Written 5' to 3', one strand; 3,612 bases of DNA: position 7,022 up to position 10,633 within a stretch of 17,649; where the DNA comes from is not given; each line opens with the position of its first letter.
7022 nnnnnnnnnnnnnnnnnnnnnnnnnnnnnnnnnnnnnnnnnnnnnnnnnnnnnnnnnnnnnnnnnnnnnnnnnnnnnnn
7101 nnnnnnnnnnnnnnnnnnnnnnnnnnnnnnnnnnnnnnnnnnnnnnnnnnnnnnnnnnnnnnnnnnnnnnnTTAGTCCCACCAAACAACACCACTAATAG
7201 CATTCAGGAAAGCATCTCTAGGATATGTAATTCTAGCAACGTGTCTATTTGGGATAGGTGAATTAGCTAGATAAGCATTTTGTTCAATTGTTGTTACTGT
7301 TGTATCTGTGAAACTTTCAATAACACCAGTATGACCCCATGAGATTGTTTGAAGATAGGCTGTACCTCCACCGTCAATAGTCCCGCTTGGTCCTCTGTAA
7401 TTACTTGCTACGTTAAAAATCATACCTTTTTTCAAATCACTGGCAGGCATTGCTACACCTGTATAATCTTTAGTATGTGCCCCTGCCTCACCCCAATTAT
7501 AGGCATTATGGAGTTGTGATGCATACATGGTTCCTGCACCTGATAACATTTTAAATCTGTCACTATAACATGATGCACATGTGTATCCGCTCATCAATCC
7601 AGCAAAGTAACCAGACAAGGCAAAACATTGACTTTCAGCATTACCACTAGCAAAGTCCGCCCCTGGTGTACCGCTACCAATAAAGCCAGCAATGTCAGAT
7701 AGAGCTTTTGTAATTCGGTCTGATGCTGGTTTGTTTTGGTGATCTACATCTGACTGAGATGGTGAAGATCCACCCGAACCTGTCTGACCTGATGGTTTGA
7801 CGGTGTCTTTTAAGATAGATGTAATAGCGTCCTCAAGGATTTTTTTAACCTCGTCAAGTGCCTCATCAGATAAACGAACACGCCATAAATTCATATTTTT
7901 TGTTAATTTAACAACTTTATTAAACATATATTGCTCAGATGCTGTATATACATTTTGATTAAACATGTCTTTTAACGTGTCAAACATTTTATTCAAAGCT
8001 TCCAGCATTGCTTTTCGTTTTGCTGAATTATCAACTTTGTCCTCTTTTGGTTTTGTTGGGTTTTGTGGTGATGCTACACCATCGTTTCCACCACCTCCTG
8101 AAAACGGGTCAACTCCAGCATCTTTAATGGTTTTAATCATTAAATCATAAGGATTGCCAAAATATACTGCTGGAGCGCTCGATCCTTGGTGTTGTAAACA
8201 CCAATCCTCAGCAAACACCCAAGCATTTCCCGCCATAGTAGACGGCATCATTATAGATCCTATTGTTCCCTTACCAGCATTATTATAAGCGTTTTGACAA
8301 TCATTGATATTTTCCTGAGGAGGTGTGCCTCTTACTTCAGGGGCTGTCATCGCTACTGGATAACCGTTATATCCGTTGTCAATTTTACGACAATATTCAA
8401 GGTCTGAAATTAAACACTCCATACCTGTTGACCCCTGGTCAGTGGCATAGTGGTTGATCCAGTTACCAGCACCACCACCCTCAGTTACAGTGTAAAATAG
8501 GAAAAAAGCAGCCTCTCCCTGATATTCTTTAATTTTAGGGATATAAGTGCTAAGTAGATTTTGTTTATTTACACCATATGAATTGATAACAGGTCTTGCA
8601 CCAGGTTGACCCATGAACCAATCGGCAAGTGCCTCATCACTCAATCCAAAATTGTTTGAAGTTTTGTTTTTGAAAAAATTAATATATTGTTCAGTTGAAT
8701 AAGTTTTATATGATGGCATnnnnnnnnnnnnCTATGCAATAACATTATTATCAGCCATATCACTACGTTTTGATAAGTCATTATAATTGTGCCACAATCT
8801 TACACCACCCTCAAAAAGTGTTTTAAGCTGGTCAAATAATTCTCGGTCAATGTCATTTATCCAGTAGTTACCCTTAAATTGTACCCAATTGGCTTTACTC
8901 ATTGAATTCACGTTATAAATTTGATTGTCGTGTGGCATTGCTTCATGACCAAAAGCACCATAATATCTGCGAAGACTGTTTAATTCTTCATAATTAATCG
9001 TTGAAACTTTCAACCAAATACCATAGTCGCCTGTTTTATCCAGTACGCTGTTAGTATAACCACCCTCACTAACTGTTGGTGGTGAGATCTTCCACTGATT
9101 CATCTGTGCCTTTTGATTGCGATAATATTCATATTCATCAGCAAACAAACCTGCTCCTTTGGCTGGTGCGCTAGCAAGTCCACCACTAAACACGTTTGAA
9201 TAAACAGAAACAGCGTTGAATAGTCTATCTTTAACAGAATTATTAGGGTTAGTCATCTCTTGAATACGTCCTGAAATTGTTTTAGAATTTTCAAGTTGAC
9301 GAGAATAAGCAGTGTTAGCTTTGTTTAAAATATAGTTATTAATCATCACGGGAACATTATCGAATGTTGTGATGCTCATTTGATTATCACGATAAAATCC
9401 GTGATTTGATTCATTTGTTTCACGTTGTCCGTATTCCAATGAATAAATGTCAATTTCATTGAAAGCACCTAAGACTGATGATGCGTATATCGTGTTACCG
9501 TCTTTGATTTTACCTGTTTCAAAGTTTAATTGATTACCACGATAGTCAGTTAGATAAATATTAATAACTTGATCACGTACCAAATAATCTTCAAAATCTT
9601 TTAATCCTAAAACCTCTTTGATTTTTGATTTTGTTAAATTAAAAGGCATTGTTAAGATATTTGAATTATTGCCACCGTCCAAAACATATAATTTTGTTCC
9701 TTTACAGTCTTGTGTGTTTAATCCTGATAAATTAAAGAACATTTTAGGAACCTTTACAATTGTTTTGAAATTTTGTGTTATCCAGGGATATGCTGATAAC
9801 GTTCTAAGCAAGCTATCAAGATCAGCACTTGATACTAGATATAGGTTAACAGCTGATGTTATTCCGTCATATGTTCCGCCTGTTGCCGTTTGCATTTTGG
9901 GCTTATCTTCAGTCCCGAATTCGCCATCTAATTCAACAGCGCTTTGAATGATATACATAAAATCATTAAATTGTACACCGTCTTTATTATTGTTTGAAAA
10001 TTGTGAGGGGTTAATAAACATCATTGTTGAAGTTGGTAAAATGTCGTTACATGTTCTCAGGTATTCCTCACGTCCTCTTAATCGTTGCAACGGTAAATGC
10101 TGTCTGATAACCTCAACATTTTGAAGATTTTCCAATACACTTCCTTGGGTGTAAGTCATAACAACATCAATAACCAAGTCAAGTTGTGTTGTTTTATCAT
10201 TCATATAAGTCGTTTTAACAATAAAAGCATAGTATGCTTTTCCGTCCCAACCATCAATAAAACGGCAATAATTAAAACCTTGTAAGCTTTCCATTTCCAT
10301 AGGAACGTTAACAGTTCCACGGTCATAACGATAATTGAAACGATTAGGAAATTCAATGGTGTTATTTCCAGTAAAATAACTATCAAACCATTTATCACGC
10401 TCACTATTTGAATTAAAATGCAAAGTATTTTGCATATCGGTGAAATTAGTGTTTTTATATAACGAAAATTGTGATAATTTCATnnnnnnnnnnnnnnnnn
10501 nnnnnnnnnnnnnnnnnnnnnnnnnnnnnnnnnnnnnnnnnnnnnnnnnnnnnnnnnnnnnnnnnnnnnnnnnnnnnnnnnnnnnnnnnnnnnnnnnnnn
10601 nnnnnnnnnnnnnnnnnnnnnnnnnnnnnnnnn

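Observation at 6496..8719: PlyC-type two-component lysin in a rearranged and transcriptionally split arrangement: plyCA, terminator and promoter, holin, plyCB, HNH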

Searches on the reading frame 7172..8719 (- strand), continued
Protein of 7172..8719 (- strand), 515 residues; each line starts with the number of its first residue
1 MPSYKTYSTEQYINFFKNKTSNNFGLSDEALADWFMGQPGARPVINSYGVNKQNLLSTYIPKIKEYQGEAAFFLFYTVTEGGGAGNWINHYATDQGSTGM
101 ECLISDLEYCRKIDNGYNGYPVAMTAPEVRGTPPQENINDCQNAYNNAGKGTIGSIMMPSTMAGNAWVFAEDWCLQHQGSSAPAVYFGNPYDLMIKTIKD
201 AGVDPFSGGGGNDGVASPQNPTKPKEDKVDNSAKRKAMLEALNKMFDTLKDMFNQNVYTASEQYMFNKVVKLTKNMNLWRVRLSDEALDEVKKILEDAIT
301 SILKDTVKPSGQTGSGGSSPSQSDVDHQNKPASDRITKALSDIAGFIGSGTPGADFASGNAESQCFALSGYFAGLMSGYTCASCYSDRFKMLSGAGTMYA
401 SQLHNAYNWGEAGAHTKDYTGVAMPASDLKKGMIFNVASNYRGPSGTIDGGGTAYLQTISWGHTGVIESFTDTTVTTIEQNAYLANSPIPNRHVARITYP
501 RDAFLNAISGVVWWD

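Call 91: predict_structure(alignment_id=A3)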
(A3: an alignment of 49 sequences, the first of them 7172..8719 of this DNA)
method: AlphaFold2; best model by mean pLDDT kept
length: 515 residues; sequences in the alignment: 49
mean_pLDDT: 76.8   pTM: 0.44
mean pLDDT of the five models: 76.8, 76.0, 75.0, 74.3, 74.1
residues with pLDDT >= 90: 135; 70-90: 228; 50-70: 94; < 50: 58
segments of 3 or more residues with pLDDT < 50: 209-230, 255-259, 277-282, 304-320, 357-359
pLDDT, mean of each block of 10 residues (from residue 1): 83 90 84 85 85 95 92 86 68 67 88 84 81 87 88 88 81 88 83 79 67 30 31 63 64 51 51 47 56 63 41 31 61 87 91 61 75 91 83 79 86 88 91 92 91 88 94 96 88 92 93 93
secondary structure, 60 per line:
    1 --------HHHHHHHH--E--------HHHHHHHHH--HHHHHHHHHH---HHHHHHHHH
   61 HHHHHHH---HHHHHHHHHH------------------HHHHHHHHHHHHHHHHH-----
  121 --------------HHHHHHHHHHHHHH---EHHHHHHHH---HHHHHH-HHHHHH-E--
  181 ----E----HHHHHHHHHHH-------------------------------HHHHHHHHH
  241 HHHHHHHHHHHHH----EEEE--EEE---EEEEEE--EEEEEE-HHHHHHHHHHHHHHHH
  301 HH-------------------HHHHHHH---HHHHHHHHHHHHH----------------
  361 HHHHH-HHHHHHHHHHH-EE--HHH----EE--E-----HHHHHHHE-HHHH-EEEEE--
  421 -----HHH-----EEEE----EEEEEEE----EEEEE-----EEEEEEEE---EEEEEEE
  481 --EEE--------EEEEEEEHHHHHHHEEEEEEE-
elements in order: H9-16 H28-36 H39-48 H52-67 H71-80 H99-115 H135-148 H153-160 H164-169 H171-176 H190-200 H232-253 E258-261 E264-266 E270-275 E278-283 H285-302 H322-328 H332-344 H361-365 H367-377 H400-406 H409-412 E414-418 E434-437 E442-448 E453-457 E463-470 E474-480 E483-485 E494-500 H501-507 E508-514

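Call 93: fold_search(model_id=the predicted structure, library=pdb)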
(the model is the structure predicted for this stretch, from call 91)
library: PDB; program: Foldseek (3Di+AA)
matches with E <= 10: 366; with E <= 0.001: 8
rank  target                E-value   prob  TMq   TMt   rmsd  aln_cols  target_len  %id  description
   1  4f88_1                9.6e-23  1.00  0.36  0.43  20.7       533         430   31  X-ray Crystal Structure of PlyC (released 2012-07-25)
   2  4f88_2                2.5e-19  1.00  0.37  0.45  20.8       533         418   32  X-ray Crystal Structure of PlyC (released 2012-07-25)
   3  8ej5_A                2.1e-13  1.00  0.31  0.34  25.3       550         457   16  Tail tip structure of Staphylococcus phage Andhra (released 2022-12-14)
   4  5d74_A                9.1e-05  1.00  0.23  0.48   6.2       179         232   18  The crystal structure of Ly7917 (released 2016-08-17)
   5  6o43                  1.1e-04  1.00  0.32  0.73   4.0       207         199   22  Crystal structure of a lysin protein from Staphylococcus phage P68 (released 2019-07-10)
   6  5d74_B                1.1e-04  1.00  0.21  0.45   6.4       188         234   19  The crystal structure of Ly7917 (released 2016-08-17)
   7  5d76_A                1.4e-04  1.00  0.23  0.49   5.4       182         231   18  The crystal structure of Ly7917 with the hydrolyzing product of MDP (released 2016-08-17)
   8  5d76_B                3.4e-04  1.00  0.22  0.46   5.4       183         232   17  The crystal structure of Ly7917 with the hydrolyzing product of MDP (released 2016-08-17)
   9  8h1i_A                2.2e-02  0.87  0.14  0.27  10.2       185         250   14  Crystal structure of PlyGRCS, a bacteriophage Endolysin in complex with Cold shock protein C (released 2023-10-18)
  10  8xyf_A                2.9e-02  1.00  0.22  0.42   4.3       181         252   14  Crystal structure of Holo-PlyGRCS, a bacteriophage Endolysin in complex with Cold shock protein C (released 2025-01-01)
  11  3a2z                  3.0e-02  0.98  0.17  0.42   6.3       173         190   13  E. coli Gsp amidase Cys59 sulfenic acid (released 2010-05-19)
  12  3a30                  4.2e-02  0.98  0.17  0.44   6.3       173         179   13  E. coli Gsp amidase C59 acetate modification (released 2010-05-19)
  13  3a2y                  9.4e-02  0.89  0.15  0.36   6.6       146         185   12  E. coli Gsp amidase C59A complexed with Gsp (released 2010-05-19)
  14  4qt6                  2.0e-01  0.04  0.07  0.12  12.5       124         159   10  Crystal structure of the SPRY domain of human HERC1 (released 2015-01-07)
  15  8ove_BU               2.5e-01  0.44  0.10  0.28   6.6       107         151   18  CRYO-EM STRUCTURE OF TRYPANOSOMA BRUCEI PROCYCLIC FORM 80S RIBOSOME : TB11CS6H1 snoRNA mutant (released 2023-11-29)
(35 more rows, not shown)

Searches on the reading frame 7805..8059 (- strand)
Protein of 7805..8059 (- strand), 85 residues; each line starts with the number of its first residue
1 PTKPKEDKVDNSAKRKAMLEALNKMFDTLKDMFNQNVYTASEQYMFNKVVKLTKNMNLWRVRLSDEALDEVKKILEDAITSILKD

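Call 38: find_homologous_proteins(query=window:7805-8059:-, max_evalue=0.001)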
Query window:7805-8059:-: no candidate shares three 5-residue words with the query. No homologue found.

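Call 48: search_protein_representatives(protein=window:7805-8059:-)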
Query: 85 residues. Proteins with E-value up to 0.001 (for the whole library): 7; up to 1e-10: 5; up to 1e-30: 0. The best 7 are listed.
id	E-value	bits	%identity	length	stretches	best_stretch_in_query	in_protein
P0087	6.6e-20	86.7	55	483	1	8-85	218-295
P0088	1.1e-18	82.9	50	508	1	4-85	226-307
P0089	7.8e-18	80.2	60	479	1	19-85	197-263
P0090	4.5e-15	71.4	55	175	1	21-80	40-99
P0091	8.5e-13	64.2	54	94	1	2-69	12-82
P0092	2.0e-05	40.8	33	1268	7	47-77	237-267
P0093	6.4e-04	36.0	40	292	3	50-82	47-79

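Call 49: search_protein_families(library=pfam, proteins=[P0087, P0088, P0089, P0090, P0091], max_evalue=0.1)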
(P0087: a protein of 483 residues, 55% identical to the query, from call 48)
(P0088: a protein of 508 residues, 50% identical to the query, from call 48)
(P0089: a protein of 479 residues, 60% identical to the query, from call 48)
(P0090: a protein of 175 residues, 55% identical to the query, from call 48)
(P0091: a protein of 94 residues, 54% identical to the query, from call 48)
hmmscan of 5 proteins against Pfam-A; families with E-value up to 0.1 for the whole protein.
P0087 (483 aa): 1 family
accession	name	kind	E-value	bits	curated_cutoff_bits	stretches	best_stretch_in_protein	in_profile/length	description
PF05257.22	CHAP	-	7.4e-06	26.8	26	1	382-455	23-81/81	CHAP domain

P0088 (508 aa): 5 families
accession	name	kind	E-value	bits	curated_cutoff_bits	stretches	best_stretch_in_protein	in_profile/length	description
PF21480.2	PlyCA_N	-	4.9e-51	173.7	27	1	7-195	1-186/187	PlyCA, N-terminal domain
PF19105.5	DUF5792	-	0.0079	16.9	26.8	1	7-72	79-139/159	Family of unknown function (DUF5792)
PF08886.16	GshA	-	0.027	13.5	25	1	228-327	224-325/402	Glutamate-cysteine ligase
PF05257.22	CHAP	-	0.028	15.3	26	1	356-474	10-81/81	CHAP domain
PF04546.19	Sigma70_ner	-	0.058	13.8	29.7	0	230-309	65-147/210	Sigma-70, non-essential region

P0089 (479 aa): 2 families
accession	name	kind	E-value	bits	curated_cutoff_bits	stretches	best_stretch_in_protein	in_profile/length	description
PF18013.6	Phage_lysozyme2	-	2.3e-22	80.1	28.2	1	309-472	14-138/140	Phage tail lysozyme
PF21682.2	AF_2299-like_N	-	0.021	15.3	27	1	203-256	83-133/134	CDP-alcohol phosphatidyltransferase AF_2299-like, N-terminal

P0090 (175 aa): 3 families
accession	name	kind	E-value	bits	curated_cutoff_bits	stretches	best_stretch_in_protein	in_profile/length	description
PF18013.6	Phage_lysozyme2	-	0.0004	21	28.2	1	148-168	19-39/140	Phage tail lysozyme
PF01628.27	HrcA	-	0.041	14.3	22.2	0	76-117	61-101/215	HrcA protein C terminal domain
PF03031.24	NIF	-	0.058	13.5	21.8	0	39-73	41-75/160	NLI interacting factor-like phosphatase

P0091 (94 aa): 2 families
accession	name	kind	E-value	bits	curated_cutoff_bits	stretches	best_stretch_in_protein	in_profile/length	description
PF19672.4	DUF6175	-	0.0094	15.5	23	1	13-57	145-189/293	Family of unknown function (DUF6175)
PF12732.12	YtxH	-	0.048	14.5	37.5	0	17-56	20-49/71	YtxH-like protein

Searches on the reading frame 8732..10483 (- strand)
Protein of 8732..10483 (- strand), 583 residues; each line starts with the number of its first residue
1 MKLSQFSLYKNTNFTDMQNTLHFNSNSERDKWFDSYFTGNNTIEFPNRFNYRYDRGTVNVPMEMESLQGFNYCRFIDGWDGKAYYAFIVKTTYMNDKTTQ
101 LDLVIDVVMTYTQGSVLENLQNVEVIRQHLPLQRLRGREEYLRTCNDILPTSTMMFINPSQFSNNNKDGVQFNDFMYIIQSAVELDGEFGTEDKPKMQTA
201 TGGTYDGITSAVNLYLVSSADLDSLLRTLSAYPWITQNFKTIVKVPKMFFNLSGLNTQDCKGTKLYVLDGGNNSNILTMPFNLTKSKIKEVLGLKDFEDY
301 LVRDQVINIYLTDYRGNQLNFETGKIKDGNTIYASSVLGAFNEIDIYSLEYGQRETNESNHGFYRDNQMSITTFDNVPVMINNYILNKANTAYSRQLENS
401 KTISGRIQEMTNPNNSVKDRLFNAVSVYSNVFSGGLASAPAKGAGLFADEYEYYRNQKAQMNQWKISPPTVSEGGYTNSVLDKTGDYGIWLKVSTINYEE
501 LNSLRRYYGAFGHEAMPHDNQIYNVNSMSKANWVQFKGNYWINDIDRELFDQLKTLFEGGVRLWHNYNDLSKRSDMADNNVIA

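Call 69: search_protein_families(library=pfam, proteins=[window:8732-10483:-], max_evalue=0.01)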
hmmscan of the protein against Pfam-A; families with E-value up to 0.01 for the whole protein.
window:8732-10483:- (583 aa): 1 family
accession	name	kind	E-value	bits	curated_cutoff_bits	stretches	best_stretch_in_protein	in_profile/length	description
PF16838.11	Caud_tail_N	-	2e-20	73.9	27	1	3-113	2-118/120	Caudoviral major tail protein N-terminus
